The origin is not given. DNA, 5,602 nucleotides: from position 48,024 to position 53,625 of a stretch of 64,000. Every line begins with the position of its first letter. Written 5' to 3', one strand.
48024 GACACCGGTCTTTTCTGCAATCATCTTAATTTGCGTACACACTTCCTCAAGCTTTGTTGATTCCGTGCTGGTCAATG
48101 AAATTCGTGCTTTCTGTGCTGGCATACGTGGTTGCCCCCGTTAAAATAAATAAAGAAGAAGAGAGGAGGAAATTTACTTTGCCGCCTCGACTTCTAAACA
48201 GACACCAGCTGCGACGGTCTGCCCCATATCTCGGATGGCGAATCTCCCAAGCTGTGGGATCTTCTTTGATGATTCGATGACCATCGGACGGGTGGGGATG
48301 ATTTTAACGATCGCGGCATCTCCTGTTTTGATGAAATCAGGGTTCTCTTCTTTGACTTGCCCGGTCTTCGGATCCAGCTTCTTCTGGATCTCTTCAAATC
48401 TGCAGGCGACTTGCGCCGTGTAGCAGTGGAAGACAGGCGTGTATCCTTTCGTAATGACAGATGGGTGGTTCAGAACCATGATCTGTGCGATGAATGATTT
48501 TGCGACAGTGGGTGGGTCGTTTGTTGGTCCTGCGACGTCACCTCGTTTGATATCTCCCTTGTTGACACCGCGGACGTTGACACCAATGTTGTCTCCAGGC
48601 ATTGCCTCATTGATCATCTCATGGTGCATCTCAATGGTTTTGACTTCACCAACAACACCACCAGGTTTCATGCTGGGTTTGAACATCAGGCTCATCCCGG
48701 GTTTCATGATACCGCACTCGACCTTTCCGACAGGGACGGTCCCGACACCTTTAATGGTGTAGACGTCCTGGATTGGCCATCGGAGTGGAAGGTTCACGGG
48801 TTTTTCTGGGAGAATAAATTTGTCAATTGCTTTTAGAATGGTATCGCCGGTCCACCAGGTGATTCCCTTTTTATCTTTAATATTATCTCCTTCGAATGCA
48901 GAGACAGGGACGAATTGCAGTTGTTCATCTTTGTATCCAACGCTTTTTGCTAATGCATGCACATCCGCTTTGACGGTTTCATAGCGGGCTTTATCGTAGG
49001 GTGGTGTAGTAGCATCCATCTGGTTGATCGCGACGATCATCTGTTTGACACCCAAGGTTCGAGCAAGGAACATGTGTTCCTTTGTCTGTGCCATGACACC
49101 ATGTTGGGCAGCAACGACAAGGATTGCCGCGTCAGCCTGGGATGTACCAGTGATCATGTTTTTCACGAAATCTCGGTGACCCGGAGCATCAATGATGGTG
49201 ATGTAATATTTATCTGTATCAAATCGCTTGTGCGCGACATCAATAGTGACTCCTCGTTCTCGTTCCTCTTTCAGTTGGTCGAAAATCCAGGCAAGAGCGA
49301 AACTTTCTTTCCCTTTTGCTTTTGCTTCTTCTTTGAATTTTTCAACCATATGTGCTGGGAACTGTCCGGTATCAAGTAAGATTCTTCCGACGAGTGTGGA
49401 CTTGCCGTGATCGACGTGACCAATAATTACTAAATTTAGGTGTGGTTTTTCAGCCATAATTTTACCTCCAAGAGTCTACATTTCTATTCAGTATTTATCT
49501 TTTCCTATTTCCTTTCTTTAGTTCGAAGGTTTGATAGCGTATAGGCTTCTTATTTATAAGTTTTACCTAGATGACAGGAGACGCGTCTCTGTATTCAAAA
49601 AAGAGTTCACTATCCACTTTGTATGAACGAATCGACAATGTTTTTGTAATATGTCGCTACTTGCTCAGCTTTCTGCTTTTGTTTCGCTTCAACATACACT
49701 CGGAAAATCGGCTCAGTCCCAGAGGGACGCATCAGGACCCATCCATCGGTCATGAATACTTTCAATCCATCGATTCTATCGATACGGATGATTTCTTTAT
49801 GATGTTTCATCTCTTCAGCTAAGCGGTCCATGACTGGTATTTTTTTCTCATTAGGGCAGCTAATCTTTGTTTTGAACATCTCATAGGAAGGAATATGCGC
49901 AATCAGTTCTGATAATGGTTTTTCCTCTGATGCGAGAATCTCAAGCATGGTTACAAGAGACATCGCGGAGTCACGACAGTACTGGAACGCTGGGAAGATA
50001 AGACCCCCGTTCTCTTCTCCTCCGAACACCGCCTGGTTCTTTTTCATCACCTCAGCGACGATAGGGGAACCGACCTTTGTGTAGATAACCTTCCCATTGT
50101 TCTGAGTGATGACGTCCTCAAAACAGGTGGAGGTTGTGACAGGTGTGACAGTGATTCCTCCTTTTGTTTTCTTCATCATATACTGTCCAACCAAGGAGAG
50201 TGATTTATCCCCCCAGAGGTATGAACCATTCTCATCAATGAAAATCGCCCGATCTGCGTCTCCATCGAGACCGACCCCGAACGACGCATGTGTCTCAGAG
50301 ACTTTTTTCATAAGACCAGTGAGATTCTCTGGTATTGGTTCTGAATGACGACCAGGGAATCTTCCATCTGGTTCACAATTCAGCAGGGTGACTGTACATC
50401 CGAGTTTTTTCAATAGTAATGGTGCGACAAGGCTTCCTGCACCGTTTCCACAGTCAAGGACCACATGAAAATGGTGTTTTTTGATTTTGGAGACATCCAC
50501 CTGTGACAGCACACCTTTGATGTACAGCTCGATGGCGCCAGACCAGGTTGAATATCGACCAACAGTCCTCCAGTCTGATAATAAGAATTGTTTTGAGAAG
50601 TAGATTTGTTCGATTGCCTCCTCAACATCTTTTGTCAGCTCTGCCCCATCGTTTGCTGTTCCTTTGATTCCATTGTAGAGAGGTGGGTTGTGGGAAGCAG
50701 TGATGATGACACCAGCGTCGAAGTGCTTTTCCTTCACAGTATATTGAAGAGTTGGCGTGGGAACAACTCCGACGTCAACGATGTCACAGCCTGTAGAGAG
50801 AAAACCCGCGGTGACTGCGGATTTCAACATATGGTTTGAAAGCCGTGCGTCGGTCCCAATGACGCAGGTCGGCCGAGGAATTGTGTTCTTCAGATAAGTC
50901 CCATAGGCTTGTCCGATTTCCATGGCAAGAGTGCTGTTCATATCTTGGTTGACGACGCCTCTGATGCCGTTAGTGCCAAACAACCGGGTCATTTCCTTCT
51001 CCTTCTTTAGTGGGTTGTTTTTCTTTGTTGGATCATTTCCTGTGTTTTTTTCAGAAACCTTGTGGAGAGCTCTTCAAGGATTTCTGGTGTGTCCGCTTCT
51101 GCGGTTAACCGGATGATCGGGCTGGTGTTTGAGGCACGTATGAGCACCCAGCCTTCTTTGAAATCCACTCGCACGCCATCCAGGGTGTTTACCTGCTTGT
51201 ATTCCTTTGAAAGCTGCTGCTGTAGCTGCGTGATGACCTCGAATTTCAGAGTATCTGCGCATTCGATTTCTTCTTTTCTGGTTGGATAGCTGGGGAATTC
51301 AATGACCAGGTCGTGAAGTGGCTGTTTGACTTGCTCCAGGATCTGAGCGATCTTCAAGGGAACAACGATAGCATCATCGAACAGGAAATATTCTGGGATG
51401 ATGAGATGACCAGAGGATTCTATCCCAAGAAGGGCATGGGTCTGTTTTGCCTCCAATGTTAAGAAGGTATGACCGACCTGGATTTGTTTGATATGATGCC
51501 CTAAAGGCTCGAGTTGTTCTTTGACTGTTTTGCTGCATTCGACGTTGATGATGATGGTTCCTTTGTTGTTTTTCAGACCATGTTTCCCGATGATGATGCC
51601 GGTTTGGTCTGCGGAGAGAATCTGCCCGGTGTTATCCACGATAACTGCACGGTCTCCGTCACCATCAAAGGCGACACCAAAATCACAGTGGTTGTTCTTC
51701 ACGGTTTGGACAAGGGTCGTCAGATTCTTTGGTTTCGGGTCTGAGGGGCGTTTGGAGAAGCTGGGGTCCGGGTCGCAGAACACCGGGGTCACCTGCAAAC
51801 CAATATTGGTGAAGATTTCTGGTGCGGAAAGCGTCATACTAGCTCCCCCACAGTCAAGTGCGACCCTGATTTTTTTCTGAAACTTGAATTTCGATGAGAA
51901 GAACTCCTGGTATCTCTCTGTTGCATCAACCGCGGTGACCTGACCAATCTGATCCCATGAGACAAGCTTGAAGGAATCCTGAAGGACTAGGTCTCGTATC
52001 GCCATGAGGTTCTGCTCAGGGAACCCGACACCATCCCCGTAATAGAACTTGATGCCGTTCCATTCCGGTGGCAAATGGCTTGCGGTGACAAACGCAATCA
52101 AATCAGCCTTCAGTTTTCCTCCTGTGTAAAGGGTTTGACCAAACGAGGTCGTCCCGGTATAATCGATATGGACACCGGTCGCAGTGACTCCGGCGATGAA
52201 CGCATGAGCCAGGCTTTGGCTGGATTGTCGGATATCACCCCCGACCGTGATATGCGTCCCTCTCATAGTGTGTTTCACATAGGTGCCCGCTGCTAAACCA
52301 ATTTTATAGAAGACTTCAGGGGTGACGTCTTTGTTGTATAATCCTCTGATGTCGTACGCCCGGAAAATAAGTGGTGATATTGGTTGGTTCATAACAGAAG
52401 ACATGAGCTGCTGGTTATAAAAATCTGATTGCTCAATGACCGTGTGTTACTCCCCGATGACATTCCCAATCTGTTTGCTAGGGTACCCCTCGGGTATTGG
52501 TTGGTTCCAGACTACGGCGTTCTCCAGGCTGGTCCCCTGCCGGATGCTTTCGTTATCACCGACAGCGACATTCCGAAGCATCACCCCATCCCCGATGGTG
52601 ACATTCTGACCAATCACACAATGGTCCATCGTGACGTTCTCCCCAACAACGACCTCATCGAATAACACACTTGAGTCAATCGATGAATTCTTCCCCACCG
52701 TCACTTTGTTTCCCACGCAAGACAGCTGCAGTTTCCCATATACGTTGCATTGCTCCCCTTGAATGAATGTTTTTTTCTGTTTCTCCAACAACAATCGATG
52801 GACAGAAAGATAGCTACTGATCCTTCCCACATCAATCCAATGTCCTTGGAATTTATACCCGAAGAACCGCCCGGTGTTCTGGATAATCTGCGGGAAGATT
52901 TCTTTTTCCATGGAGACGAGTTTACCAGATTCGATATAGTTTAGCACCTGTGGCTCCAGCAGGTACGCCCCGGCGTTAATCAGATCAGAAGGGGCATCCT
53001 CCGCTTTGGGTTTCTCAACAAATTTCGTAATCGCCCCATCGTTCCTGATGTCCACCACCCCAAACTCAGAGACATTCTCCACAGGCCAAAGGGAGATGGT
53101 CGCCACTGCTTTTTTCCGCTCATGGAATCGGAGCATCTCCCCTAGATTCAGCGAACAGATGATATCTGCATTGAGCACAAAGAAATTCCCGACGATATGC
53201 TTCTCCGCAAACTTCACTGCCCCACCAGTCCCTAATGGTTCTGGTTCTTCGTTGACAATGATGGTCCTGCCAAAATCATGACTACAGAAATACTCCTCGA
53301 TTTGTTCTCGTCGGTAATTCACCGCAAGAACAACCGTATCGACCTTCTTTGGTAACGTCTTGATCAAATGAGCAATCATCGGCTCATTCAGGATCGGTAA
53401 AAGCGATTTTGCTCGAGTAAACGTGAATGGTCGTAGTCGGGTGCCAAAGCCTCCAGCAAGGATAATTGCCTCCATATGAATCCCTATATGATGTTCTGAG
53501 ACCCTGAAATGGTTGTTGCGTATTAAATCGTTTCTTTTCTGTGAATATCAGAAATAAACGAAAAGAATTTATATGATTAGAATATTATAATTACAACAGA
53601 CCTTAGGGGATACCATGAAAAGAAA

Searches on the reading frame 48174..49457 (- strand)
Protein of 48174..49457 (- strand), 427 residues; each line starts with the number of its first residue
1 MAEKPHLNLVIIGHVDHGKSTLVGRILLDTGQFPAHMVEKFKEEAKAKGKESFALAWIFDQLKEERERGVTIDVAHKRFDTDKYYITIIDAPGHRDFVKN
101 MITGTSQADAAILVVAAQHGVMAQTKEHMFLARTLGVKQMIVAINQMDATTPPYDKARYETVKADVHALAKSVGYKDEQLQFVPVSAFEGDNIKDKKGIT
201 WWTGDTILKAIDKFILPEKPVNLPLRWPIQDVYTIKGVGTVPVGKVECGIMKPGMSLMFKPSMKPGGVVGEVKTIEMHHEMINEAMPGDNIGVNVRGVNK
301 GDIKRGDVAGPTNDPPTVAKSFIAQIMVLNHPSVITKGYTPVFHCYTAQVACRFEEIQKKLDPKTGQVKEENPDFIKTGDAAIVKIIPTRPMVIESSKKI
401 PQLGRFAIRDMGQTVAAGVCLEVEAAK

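Call 8: search_protein_families(library=pfam, proteins=[window:48174-49457:-])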
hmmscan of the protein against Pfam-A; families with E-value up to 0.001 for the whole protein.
window:48174-49457:- (427 aa): 7 families
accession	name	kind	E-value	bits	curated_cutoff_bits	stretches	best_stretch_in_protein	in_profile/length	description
PF00009.33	GTP_EFTU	-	9.6e-61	205.1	26.5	1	4-215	1-186/188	Elongation factor Tu GTP binding domain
PF22594.2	GTP-eEF1A_C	-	5.4e-37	126.7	27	1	321-420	1-100/101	GTP-eEF1A C-terminal domain-like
PF03143.23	GTP_EFTU_D3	-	9.6e-30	103.5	27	1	316-423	2-105/106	Elongation factor Tu C-terminal domain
PF03144.31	GTP_EFTU_D2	-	1.2e-14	54.9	30.3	1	239-308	1-71/73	Elongation factor Tu domain 2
PF14578.12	GTP_EFTU_D4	-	1.7e-06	28.3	23.8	1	242-308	20-84/86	Elongation factor Tu domain 4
PF01926.29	MMR_HSR1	-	2.4e-06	28.1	21.9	0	62-145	24-112/113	50S ribosome-binding GTPase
PF00350.29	Dynamin_N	-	0.00084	19.8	27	0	61-135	71-154/168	Dynamin family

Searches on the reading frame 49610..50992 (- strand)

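Call 8: search_protein_families(library=pfam, proteins=[window:49610-50992:-])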
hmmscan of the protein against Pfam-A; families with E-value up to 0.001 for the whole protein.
window:49610-50992:- (460 aa): 4 families
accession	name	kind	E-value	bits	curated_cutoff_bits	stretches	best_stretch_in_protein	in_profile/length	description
PF02878.22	PGM_PMM_I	-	1.6e-43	148.1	22.5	1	3-136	2-136/138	Phosphoglucomutase/phosphomannomutase, alpha/beta/alpha domain I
PF02879.22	PGM_PMM_II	-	5.2e-29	101.2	29.3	1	156-256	2-103/103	Phosphoglucomutase/phosphomannomutase, alpha/beta/alpha domain II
PF02880.22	PGM_PMM_III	-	4e-27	95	20.7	1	260-369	1-114/115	Phosphoglucomutase/phosphomannomutase, alpha/beta/alpha domain III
PF00408.26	PGM_PMM_IV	-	7.8e-13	48.7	23.1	1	379-446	6-62/68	Phosphoglucomutase/phosphomannomutase, C-terminal domain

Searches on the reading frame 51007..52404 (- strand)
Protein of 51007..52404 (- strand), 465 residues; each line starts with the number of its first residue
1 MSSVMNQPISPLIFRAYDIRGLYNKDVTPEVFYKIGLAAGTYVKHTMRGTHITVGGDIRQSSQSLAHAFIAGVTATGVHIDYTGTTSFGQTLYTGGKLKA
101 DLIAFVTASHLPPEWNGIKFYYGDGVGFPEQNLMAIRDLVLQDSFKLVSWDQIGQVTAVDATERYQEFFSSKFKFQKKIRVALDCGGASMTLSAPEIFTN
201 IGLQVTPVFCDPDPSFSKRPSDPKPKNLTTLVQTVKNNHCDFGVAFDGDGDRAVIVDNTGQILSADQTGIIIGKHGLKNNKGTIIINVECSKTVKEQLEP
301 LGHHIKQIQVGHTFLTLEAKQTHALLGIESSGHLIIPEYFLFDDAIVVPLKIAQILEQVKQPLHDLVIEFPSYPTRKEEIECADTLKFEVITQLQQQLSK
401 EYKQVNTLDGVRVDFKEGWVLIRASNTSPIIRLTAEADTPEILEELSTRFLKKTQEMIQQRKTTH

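Call 8: search_protein_families(library=pfam, proteins=[window:51007-52404:-])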
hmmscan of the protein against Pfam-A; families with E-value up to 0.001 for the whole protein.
window:51007-52404:- (465 aa): 4 families
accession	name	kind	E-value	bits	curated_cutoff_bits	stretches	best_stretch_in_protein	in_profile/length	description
PF02878.22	PGM_PMM_I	-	2.4e-28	99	22.5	1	13-144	3-135/138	Phosphoglucomutase/phosphomannomutase, alpha/beta/alpha domain I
PF02879.22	PGM_PMM_II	-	4.3e-21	75.8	29.3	1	164-260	2-103/103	Phosphoglucomutase/phosphomannomutase, alpha/beta/alpha domain II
PF02880.22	PGM_PMM_III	-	1.1e-16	61.5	20.7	1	265-369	2-110/115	Phosphoglucomutase/phosphomannomutase, alpha/beta/alpha domain III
PF00408.26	PGM_PMM_IV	-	4.8e-11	43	23.1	1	404-451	21-66/68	Phosphoglucomutase/phosphomannomutase, C-terminal domain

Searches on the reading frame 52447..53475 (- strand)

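Call 8: search_protein_families(library=pfam, proteins=[window:52447-53475:-])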
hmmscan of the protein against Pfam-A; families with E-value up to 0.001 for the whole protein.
window:52447-53475:- (342 aa): 6 families
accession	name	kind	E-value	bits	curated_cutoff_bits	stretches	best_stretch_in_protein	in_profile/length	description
PF00483.29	NTP_transferase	-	3.1e-49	168.2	21.2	1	3-230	2-243/245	Nucleotidyl transferase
PF25084.1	LbH_EIF2B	-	2.6e-13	50.3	54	1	247-304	34-91/105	EIF2B subunit epsilon LbH domain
PF12804.13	NTP_transf_3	-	8.5e-11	42.7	27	1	3-107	1-98/160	MobA-like NTP transferase domain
PF24894.1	Hexapep_GlmU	-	3.3e-08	34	23.3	1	243-299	25-82/104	GlmU-like, C-terminal hexapeptide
PF00132.30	Hexapep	-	1.3e-05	25.1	27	0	285-308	1-25/36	Bacterial transferase hexapeptide (six repeats)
PF07959.18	Fucose_pyrophosphorylase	-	8.6e-05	22.1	34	1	251-325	273-344/418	Fucose pyrophosphorylase domain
